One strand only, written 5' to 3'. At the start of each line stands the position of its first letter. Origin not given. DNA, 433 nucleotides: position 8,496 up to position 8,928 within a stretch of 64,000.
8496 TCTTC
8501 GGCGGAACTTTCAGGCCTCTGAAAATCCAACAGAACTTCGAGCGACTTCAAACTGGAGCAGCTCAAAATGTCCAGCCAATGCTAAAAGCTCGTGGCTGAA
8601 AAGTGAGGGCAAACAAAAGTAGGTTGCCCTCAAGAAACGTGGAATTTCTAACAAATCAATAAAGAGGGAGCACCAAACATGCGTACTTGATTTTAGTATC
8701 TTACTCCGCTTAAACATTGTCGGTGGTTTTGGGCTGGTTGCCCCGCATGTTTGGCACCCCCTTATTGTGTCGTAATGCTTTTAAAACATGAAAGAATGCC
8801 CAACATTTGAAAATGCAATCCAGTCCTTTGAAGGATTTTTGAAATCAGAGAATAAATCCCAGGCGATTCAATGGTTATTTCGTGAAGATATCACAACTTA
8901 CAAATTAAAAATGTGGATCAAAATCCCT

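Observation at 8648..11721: Two copies of a ~110-bp VCR-like attC repeat, one carrying a 47-bp perfect mini-hairpin insertion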

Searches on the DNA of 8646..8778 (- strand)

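Call 36: build_rna_model(alignment_id=A4, structure=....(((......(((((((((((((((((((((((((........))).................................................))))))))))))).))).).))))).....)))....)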
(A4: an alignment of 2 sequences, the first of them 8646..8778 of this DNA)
Model R1 built from alignment A4 (2 sequences, 135 columns); structure: as given.
model positions 135; base pairs 28; branch points 0; effective number of sequences 1.16; information 0.591 bits per position. Calibrated on 0.2 Mb of random sequence (short: E-values are rough).
structure used (alignment columns):
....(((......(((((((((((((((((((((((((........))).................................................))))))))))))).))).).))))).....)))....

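Call 37: search_with_rna_model(model_id=R1, sources=[window, L008, L009, L010, L011, L012, L013, L014, L015, L016, L017, L018, L019, L020, L021, L022, L023, L024, L025, L026, L027, L028, L029, L030, L031, L032, L033, L034, L035, L036, L037, L038, L039, L040, L041, L042, L043, L044, L045, L046, L047, L048, L049, L050, L051, L052, L053, L054, L055, L056, L057, L058, L059, L060, L061, L062, L063, L064, L065, L066, L067, L068, L069, L070, L071, L072, L073, L074, L075, L076, L077, L078, L079, L080, L081, L082, L083, L084, L085, L086, L087], max_evalue=10, show_alignments=6)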
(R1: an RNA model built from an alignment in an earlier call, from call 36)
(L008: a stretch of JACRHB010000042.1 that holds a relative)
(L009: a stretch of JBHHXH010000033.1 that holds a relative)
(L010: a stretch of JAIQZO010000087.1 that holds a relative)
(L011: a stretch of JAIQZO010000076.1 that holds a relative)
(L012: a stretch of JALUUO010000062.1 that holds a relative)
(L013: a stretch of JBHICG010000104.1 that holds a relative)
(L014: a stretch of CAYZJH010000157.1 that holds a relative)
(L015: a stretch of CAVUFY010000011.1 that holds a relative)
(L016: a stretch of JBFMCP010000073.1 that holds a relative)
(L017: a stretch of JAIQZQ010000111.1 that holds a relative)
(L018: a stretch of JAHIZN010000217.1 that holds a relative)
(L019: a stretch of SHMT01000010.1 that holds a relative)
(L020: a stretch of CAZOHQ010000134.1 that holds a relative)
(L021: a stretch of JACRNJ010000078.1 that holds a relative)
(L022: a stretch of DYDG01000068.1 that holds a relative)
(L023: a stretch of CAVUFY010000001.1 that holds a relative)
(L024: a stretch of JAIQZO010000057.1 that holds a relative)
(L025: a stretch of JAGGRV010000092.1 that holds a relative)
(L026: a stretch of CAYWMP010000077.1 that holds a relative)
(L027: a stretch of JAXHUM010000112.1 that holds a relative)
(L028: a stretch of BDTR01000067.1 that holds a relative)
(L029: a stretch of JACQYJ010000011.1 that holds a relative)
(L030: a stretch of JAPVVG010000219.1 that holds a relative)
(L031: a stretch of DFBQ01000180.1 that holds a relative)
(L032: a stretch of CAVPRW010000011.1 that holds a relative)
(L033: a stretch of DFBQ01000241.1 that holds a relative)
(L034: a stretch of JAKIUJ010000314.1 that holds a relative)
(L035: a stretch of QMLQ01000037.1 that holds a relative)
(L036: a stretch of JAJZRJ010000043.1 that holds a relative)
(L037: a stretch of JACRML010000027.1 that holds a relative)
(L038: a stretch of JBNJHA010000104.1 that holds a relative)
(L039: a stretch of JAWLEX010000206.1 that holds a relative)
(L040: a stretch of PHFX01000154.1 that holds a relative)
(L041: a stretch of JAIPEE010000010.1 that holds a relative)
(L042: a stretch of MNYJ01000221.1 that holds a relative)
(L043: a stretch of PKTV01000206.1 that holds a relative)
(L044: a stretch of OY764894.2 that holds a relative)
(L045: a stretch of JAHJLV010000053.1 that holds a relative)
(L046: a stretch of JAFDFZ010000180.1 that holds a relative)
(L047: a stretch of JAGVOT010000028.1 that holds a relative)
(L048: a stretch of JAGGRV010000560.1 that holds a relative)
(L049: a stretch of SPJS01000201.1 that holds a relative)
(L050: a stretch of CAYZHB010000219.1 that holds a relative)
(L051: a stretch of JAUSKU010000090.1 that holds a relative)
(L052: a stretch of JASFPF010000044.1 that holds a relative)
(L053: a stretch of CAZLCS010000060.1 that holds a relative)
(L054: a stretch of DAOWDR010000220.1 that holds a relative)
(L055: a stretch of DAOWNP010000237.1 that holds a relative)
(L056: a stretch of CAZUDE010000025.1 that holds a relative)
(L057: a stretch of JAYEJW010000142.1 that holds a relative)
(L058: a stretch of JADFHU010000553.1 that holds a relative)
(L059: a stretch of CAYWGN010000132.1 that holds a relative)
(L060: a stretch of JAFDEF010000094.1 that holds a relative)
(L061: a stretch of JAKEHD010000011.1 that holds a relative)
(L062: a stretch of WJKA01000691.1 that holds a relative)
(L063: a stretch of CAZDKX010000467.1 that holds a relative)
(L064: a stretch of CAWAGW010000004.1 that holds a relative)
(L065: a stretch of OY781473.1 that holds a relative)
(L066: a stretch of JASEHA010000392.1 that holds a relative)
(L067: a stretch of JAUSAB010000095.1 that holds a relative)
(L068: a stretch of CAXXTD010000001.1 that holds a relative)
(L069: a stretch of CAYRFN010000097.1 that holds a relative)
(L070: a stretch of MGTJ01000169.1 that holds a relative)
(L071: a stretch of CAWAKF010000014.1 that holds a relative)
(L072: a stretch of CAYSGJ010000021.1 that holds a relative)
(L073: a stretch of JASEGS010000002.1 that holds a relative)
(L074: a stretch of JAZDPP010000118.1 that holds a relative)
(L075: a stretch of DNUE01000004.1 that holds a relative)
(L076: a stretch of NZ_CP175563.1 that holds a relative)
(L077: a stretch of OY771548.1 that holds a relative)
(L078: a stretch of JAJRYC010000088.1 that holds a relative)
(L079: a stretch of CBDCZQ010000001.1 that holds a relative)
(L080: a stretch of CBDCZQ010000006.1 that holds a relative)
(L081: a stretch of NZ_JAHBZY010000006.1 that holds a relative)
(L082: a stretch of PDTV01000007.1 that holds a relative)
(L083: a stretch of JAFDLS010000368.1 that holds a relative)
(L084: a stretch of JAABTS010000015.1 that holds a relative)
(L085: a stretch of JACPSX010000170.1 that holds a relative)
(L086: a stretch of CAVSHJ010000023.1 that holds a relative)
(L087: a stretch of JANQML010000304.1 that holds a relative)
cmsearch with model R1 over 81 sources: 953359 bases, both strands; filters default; matches with E-value up to 10: 12.
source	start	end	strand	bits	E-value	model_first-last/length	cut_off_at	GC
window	11601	11733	-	153.1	3e-39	1-135/135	no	0.5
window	8646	8778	-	151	1.2e-38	1-135/135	no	0.44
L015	7175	7284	+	32.1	3.1e-05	1-135/135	no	0.59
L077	697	825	+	26.2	0.0014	1-135/135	no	0.47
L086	1025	1120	+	26.1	0.0015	1-135/135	no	0.56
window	11605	11733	+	19.2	0.12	1-135/135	no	0.5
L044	8271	8399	+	17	0.52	1-135/135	no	0.53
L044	7680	7809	+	16.4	0.79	1-135/135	no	0.52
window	8646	8778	+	15.4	1.5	1-135/135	no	0.44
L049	10824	10890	-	15.4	1.5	1-135/135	no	0.34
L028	5740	5775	+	14.2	3.3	1-135/135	no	0.25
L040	7604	7662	+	13.1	6.4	1-135/135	no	0.32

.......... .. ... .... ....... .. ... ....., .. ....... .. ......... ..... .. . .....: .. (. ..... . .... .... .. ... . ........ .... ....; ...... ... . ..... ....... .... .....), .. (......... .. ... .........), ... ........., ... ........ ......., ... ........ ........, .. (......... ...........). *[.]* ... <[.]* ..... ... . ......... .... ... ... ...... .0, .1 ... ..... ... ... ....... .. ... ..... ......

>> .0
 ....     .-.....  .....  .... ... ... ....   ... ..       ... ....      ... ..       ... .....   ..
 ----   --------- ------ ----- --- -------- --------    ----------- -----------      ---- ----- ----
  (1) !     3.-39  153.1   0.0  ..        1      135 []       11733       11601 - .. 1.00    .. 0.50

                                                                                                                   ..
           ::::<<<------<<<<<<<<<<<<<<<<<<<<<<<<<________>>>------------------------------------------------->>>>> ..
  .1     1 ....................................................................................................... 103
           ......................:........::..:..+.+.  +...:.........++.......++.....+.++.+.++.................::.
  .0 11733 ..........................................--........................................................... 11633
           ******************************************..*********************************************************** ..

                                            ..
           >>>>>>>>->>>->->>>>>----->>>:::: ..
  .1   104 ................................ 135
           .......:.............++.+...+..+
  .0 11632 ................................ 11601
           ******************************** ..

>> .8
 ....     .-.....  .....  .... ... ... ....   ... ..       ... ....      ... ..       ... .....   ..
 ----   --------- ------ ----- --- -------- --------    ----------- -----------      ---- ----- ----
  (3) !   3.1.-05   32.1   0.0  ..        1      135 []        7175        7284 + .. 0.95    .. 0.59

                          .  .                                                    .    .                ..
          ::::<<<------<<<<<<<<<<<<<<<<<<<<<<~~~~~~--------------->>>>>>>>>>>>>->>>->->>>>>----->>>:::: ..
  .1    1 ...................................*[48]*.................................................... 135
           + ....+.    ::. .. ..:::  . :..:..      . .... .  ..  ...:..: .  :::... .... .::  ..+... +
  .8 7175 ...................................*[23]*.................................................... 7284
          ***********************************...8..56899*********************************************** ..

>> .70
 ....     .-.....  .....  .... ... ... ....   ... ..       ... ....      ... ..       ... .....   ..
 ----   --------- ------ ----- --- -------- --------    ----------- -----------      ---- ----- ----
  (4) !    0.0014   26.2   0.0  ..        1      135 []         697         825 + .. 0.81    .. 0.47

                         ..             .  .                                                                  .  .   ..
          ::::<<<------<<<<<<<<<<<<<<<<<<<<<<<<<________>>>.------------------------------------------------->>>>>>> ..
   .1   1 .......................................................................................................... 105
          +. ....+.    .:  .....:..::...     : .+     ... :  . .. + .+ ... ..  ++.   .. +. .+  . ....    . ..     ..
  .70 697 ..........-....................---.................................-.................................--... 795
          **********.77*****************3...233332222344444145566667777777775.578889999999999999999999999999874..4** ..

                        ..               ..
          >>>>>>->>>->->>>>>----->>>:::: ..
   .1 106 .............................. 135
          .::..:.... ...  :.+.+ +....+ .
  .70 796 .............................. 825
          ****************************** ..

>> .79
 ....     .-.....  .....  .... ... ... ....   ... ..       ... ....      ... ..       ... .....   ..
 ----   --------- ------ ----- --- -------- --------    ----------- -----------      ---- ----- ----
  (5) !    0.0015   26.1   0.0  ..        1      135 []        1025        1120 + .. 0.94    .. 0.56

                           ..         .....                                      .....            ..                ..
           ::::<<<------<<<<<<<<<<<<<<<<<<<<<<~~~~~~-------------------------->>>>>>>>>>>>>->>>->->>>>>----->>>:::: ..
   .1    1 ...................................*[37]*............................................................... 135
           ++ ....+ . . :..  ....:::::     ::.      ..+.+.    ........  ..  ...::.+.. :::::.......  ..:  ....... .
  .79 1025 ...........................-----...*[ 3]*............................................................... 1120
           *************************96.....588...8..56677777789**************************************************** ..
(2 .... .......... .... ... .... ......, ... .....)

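Call 57: search_with_rna_model(model_id=R1, sources=[L015, L077, L086, L044, L040], max_evalue=1, make_alignment=true)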
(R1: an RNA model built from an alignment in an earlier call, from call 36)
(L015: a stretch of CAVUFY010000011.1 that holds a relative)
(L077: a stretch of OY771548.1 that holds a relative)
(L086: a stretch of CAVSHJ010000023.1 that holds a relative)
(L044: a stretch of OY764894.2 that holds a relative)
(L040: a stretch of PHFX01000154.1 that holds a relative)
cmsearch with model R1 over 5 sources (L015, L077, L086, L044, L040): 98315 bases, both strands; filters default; matches with E-value up to 1: 6.
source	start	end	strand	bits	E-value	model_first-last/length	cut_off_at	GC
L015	7175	7284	+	32.1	3.2e-06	1-135/135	no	0.59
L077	697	825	+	26.2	0.00014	1-135/135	no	0.47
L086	1025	1120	+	26.1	0.00015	1-135/135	no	0.56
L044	8271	8399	+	17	0.053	1-135/135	no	0.53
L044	7680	7809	+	16.4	0.082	1-135/135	no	0.52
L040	7604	7662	+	13.1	0.66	1-135/135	no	0.32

Alignment A7: 6 matches aligned to the model, 206 columns, each read 5' to 3' on its own strand. Consensus structure (alignment columns), stored with it:
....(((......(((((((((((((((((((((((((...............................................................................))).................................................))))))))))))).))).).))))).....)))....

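Call 59: search_with_rna_model(model_id=R1, sources=[L015, L077, L086, L044], max_evalue=0.2, make_alignment=true)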
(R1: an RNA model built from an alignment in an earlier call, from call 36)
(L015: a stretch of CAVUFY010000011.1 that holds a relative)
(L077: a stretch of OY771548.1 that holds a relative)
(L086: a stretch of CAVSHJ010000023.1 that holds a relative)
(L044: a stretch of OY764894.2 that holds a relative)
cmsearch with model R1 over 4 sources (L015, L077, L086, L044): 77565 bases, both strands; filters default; matches with E-value up to 0.2: 5.
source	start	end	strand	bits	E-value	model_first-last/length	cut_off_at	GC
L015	7175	7284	+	32.1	2.5e-06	1-135/135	no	0.59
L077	697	825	+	26.2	0.00011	1-135/135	no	0.47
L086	1025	1120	+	26.1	0.00012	1-135/135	no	0.56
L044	8271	8399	+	17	0.042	1-135/135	no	0.53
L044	7680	7809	+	16.4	0.065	1-135/135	no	0.52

Alignment A8: 5 matches aligned to the model, 206 columns, each read 5' to 3' on its own strand. Consensus structure (alignment columns), stored with it:
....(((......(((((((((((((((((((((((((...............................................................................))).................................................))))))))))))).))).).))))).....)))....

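Call 60: build_rna_model(alignment_id=A8)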
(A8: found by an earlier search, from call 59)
Model R2 built from alignment A8 (5 sequences, 206 columns); structure: stored with the alignment.
model positions 102; base pairs 20; branch points 0; effective number of sequences 3.4; information 0.59 bits per position. Calibrated on 0.2 Mb of random sequence (short: E-values are rough).
structure used (alignment columns):
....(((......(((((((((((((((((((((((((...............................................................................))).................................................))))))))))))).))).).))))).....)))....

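Call 61: search_with_rna_model(model_id=R2, source=window, max_evalue=10, show_alignments=4)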
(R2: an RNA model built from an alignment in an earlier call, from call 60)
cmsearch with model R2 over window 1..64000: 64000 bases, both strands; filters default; matches with E-value up to 10: 2.
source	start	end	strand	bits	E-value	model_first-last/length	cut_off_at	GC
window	11601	11733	-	42.9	2.4e-08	1-102/102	no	0.5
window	8646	8778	-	37.4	5.7e-07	1-102/102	no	0.44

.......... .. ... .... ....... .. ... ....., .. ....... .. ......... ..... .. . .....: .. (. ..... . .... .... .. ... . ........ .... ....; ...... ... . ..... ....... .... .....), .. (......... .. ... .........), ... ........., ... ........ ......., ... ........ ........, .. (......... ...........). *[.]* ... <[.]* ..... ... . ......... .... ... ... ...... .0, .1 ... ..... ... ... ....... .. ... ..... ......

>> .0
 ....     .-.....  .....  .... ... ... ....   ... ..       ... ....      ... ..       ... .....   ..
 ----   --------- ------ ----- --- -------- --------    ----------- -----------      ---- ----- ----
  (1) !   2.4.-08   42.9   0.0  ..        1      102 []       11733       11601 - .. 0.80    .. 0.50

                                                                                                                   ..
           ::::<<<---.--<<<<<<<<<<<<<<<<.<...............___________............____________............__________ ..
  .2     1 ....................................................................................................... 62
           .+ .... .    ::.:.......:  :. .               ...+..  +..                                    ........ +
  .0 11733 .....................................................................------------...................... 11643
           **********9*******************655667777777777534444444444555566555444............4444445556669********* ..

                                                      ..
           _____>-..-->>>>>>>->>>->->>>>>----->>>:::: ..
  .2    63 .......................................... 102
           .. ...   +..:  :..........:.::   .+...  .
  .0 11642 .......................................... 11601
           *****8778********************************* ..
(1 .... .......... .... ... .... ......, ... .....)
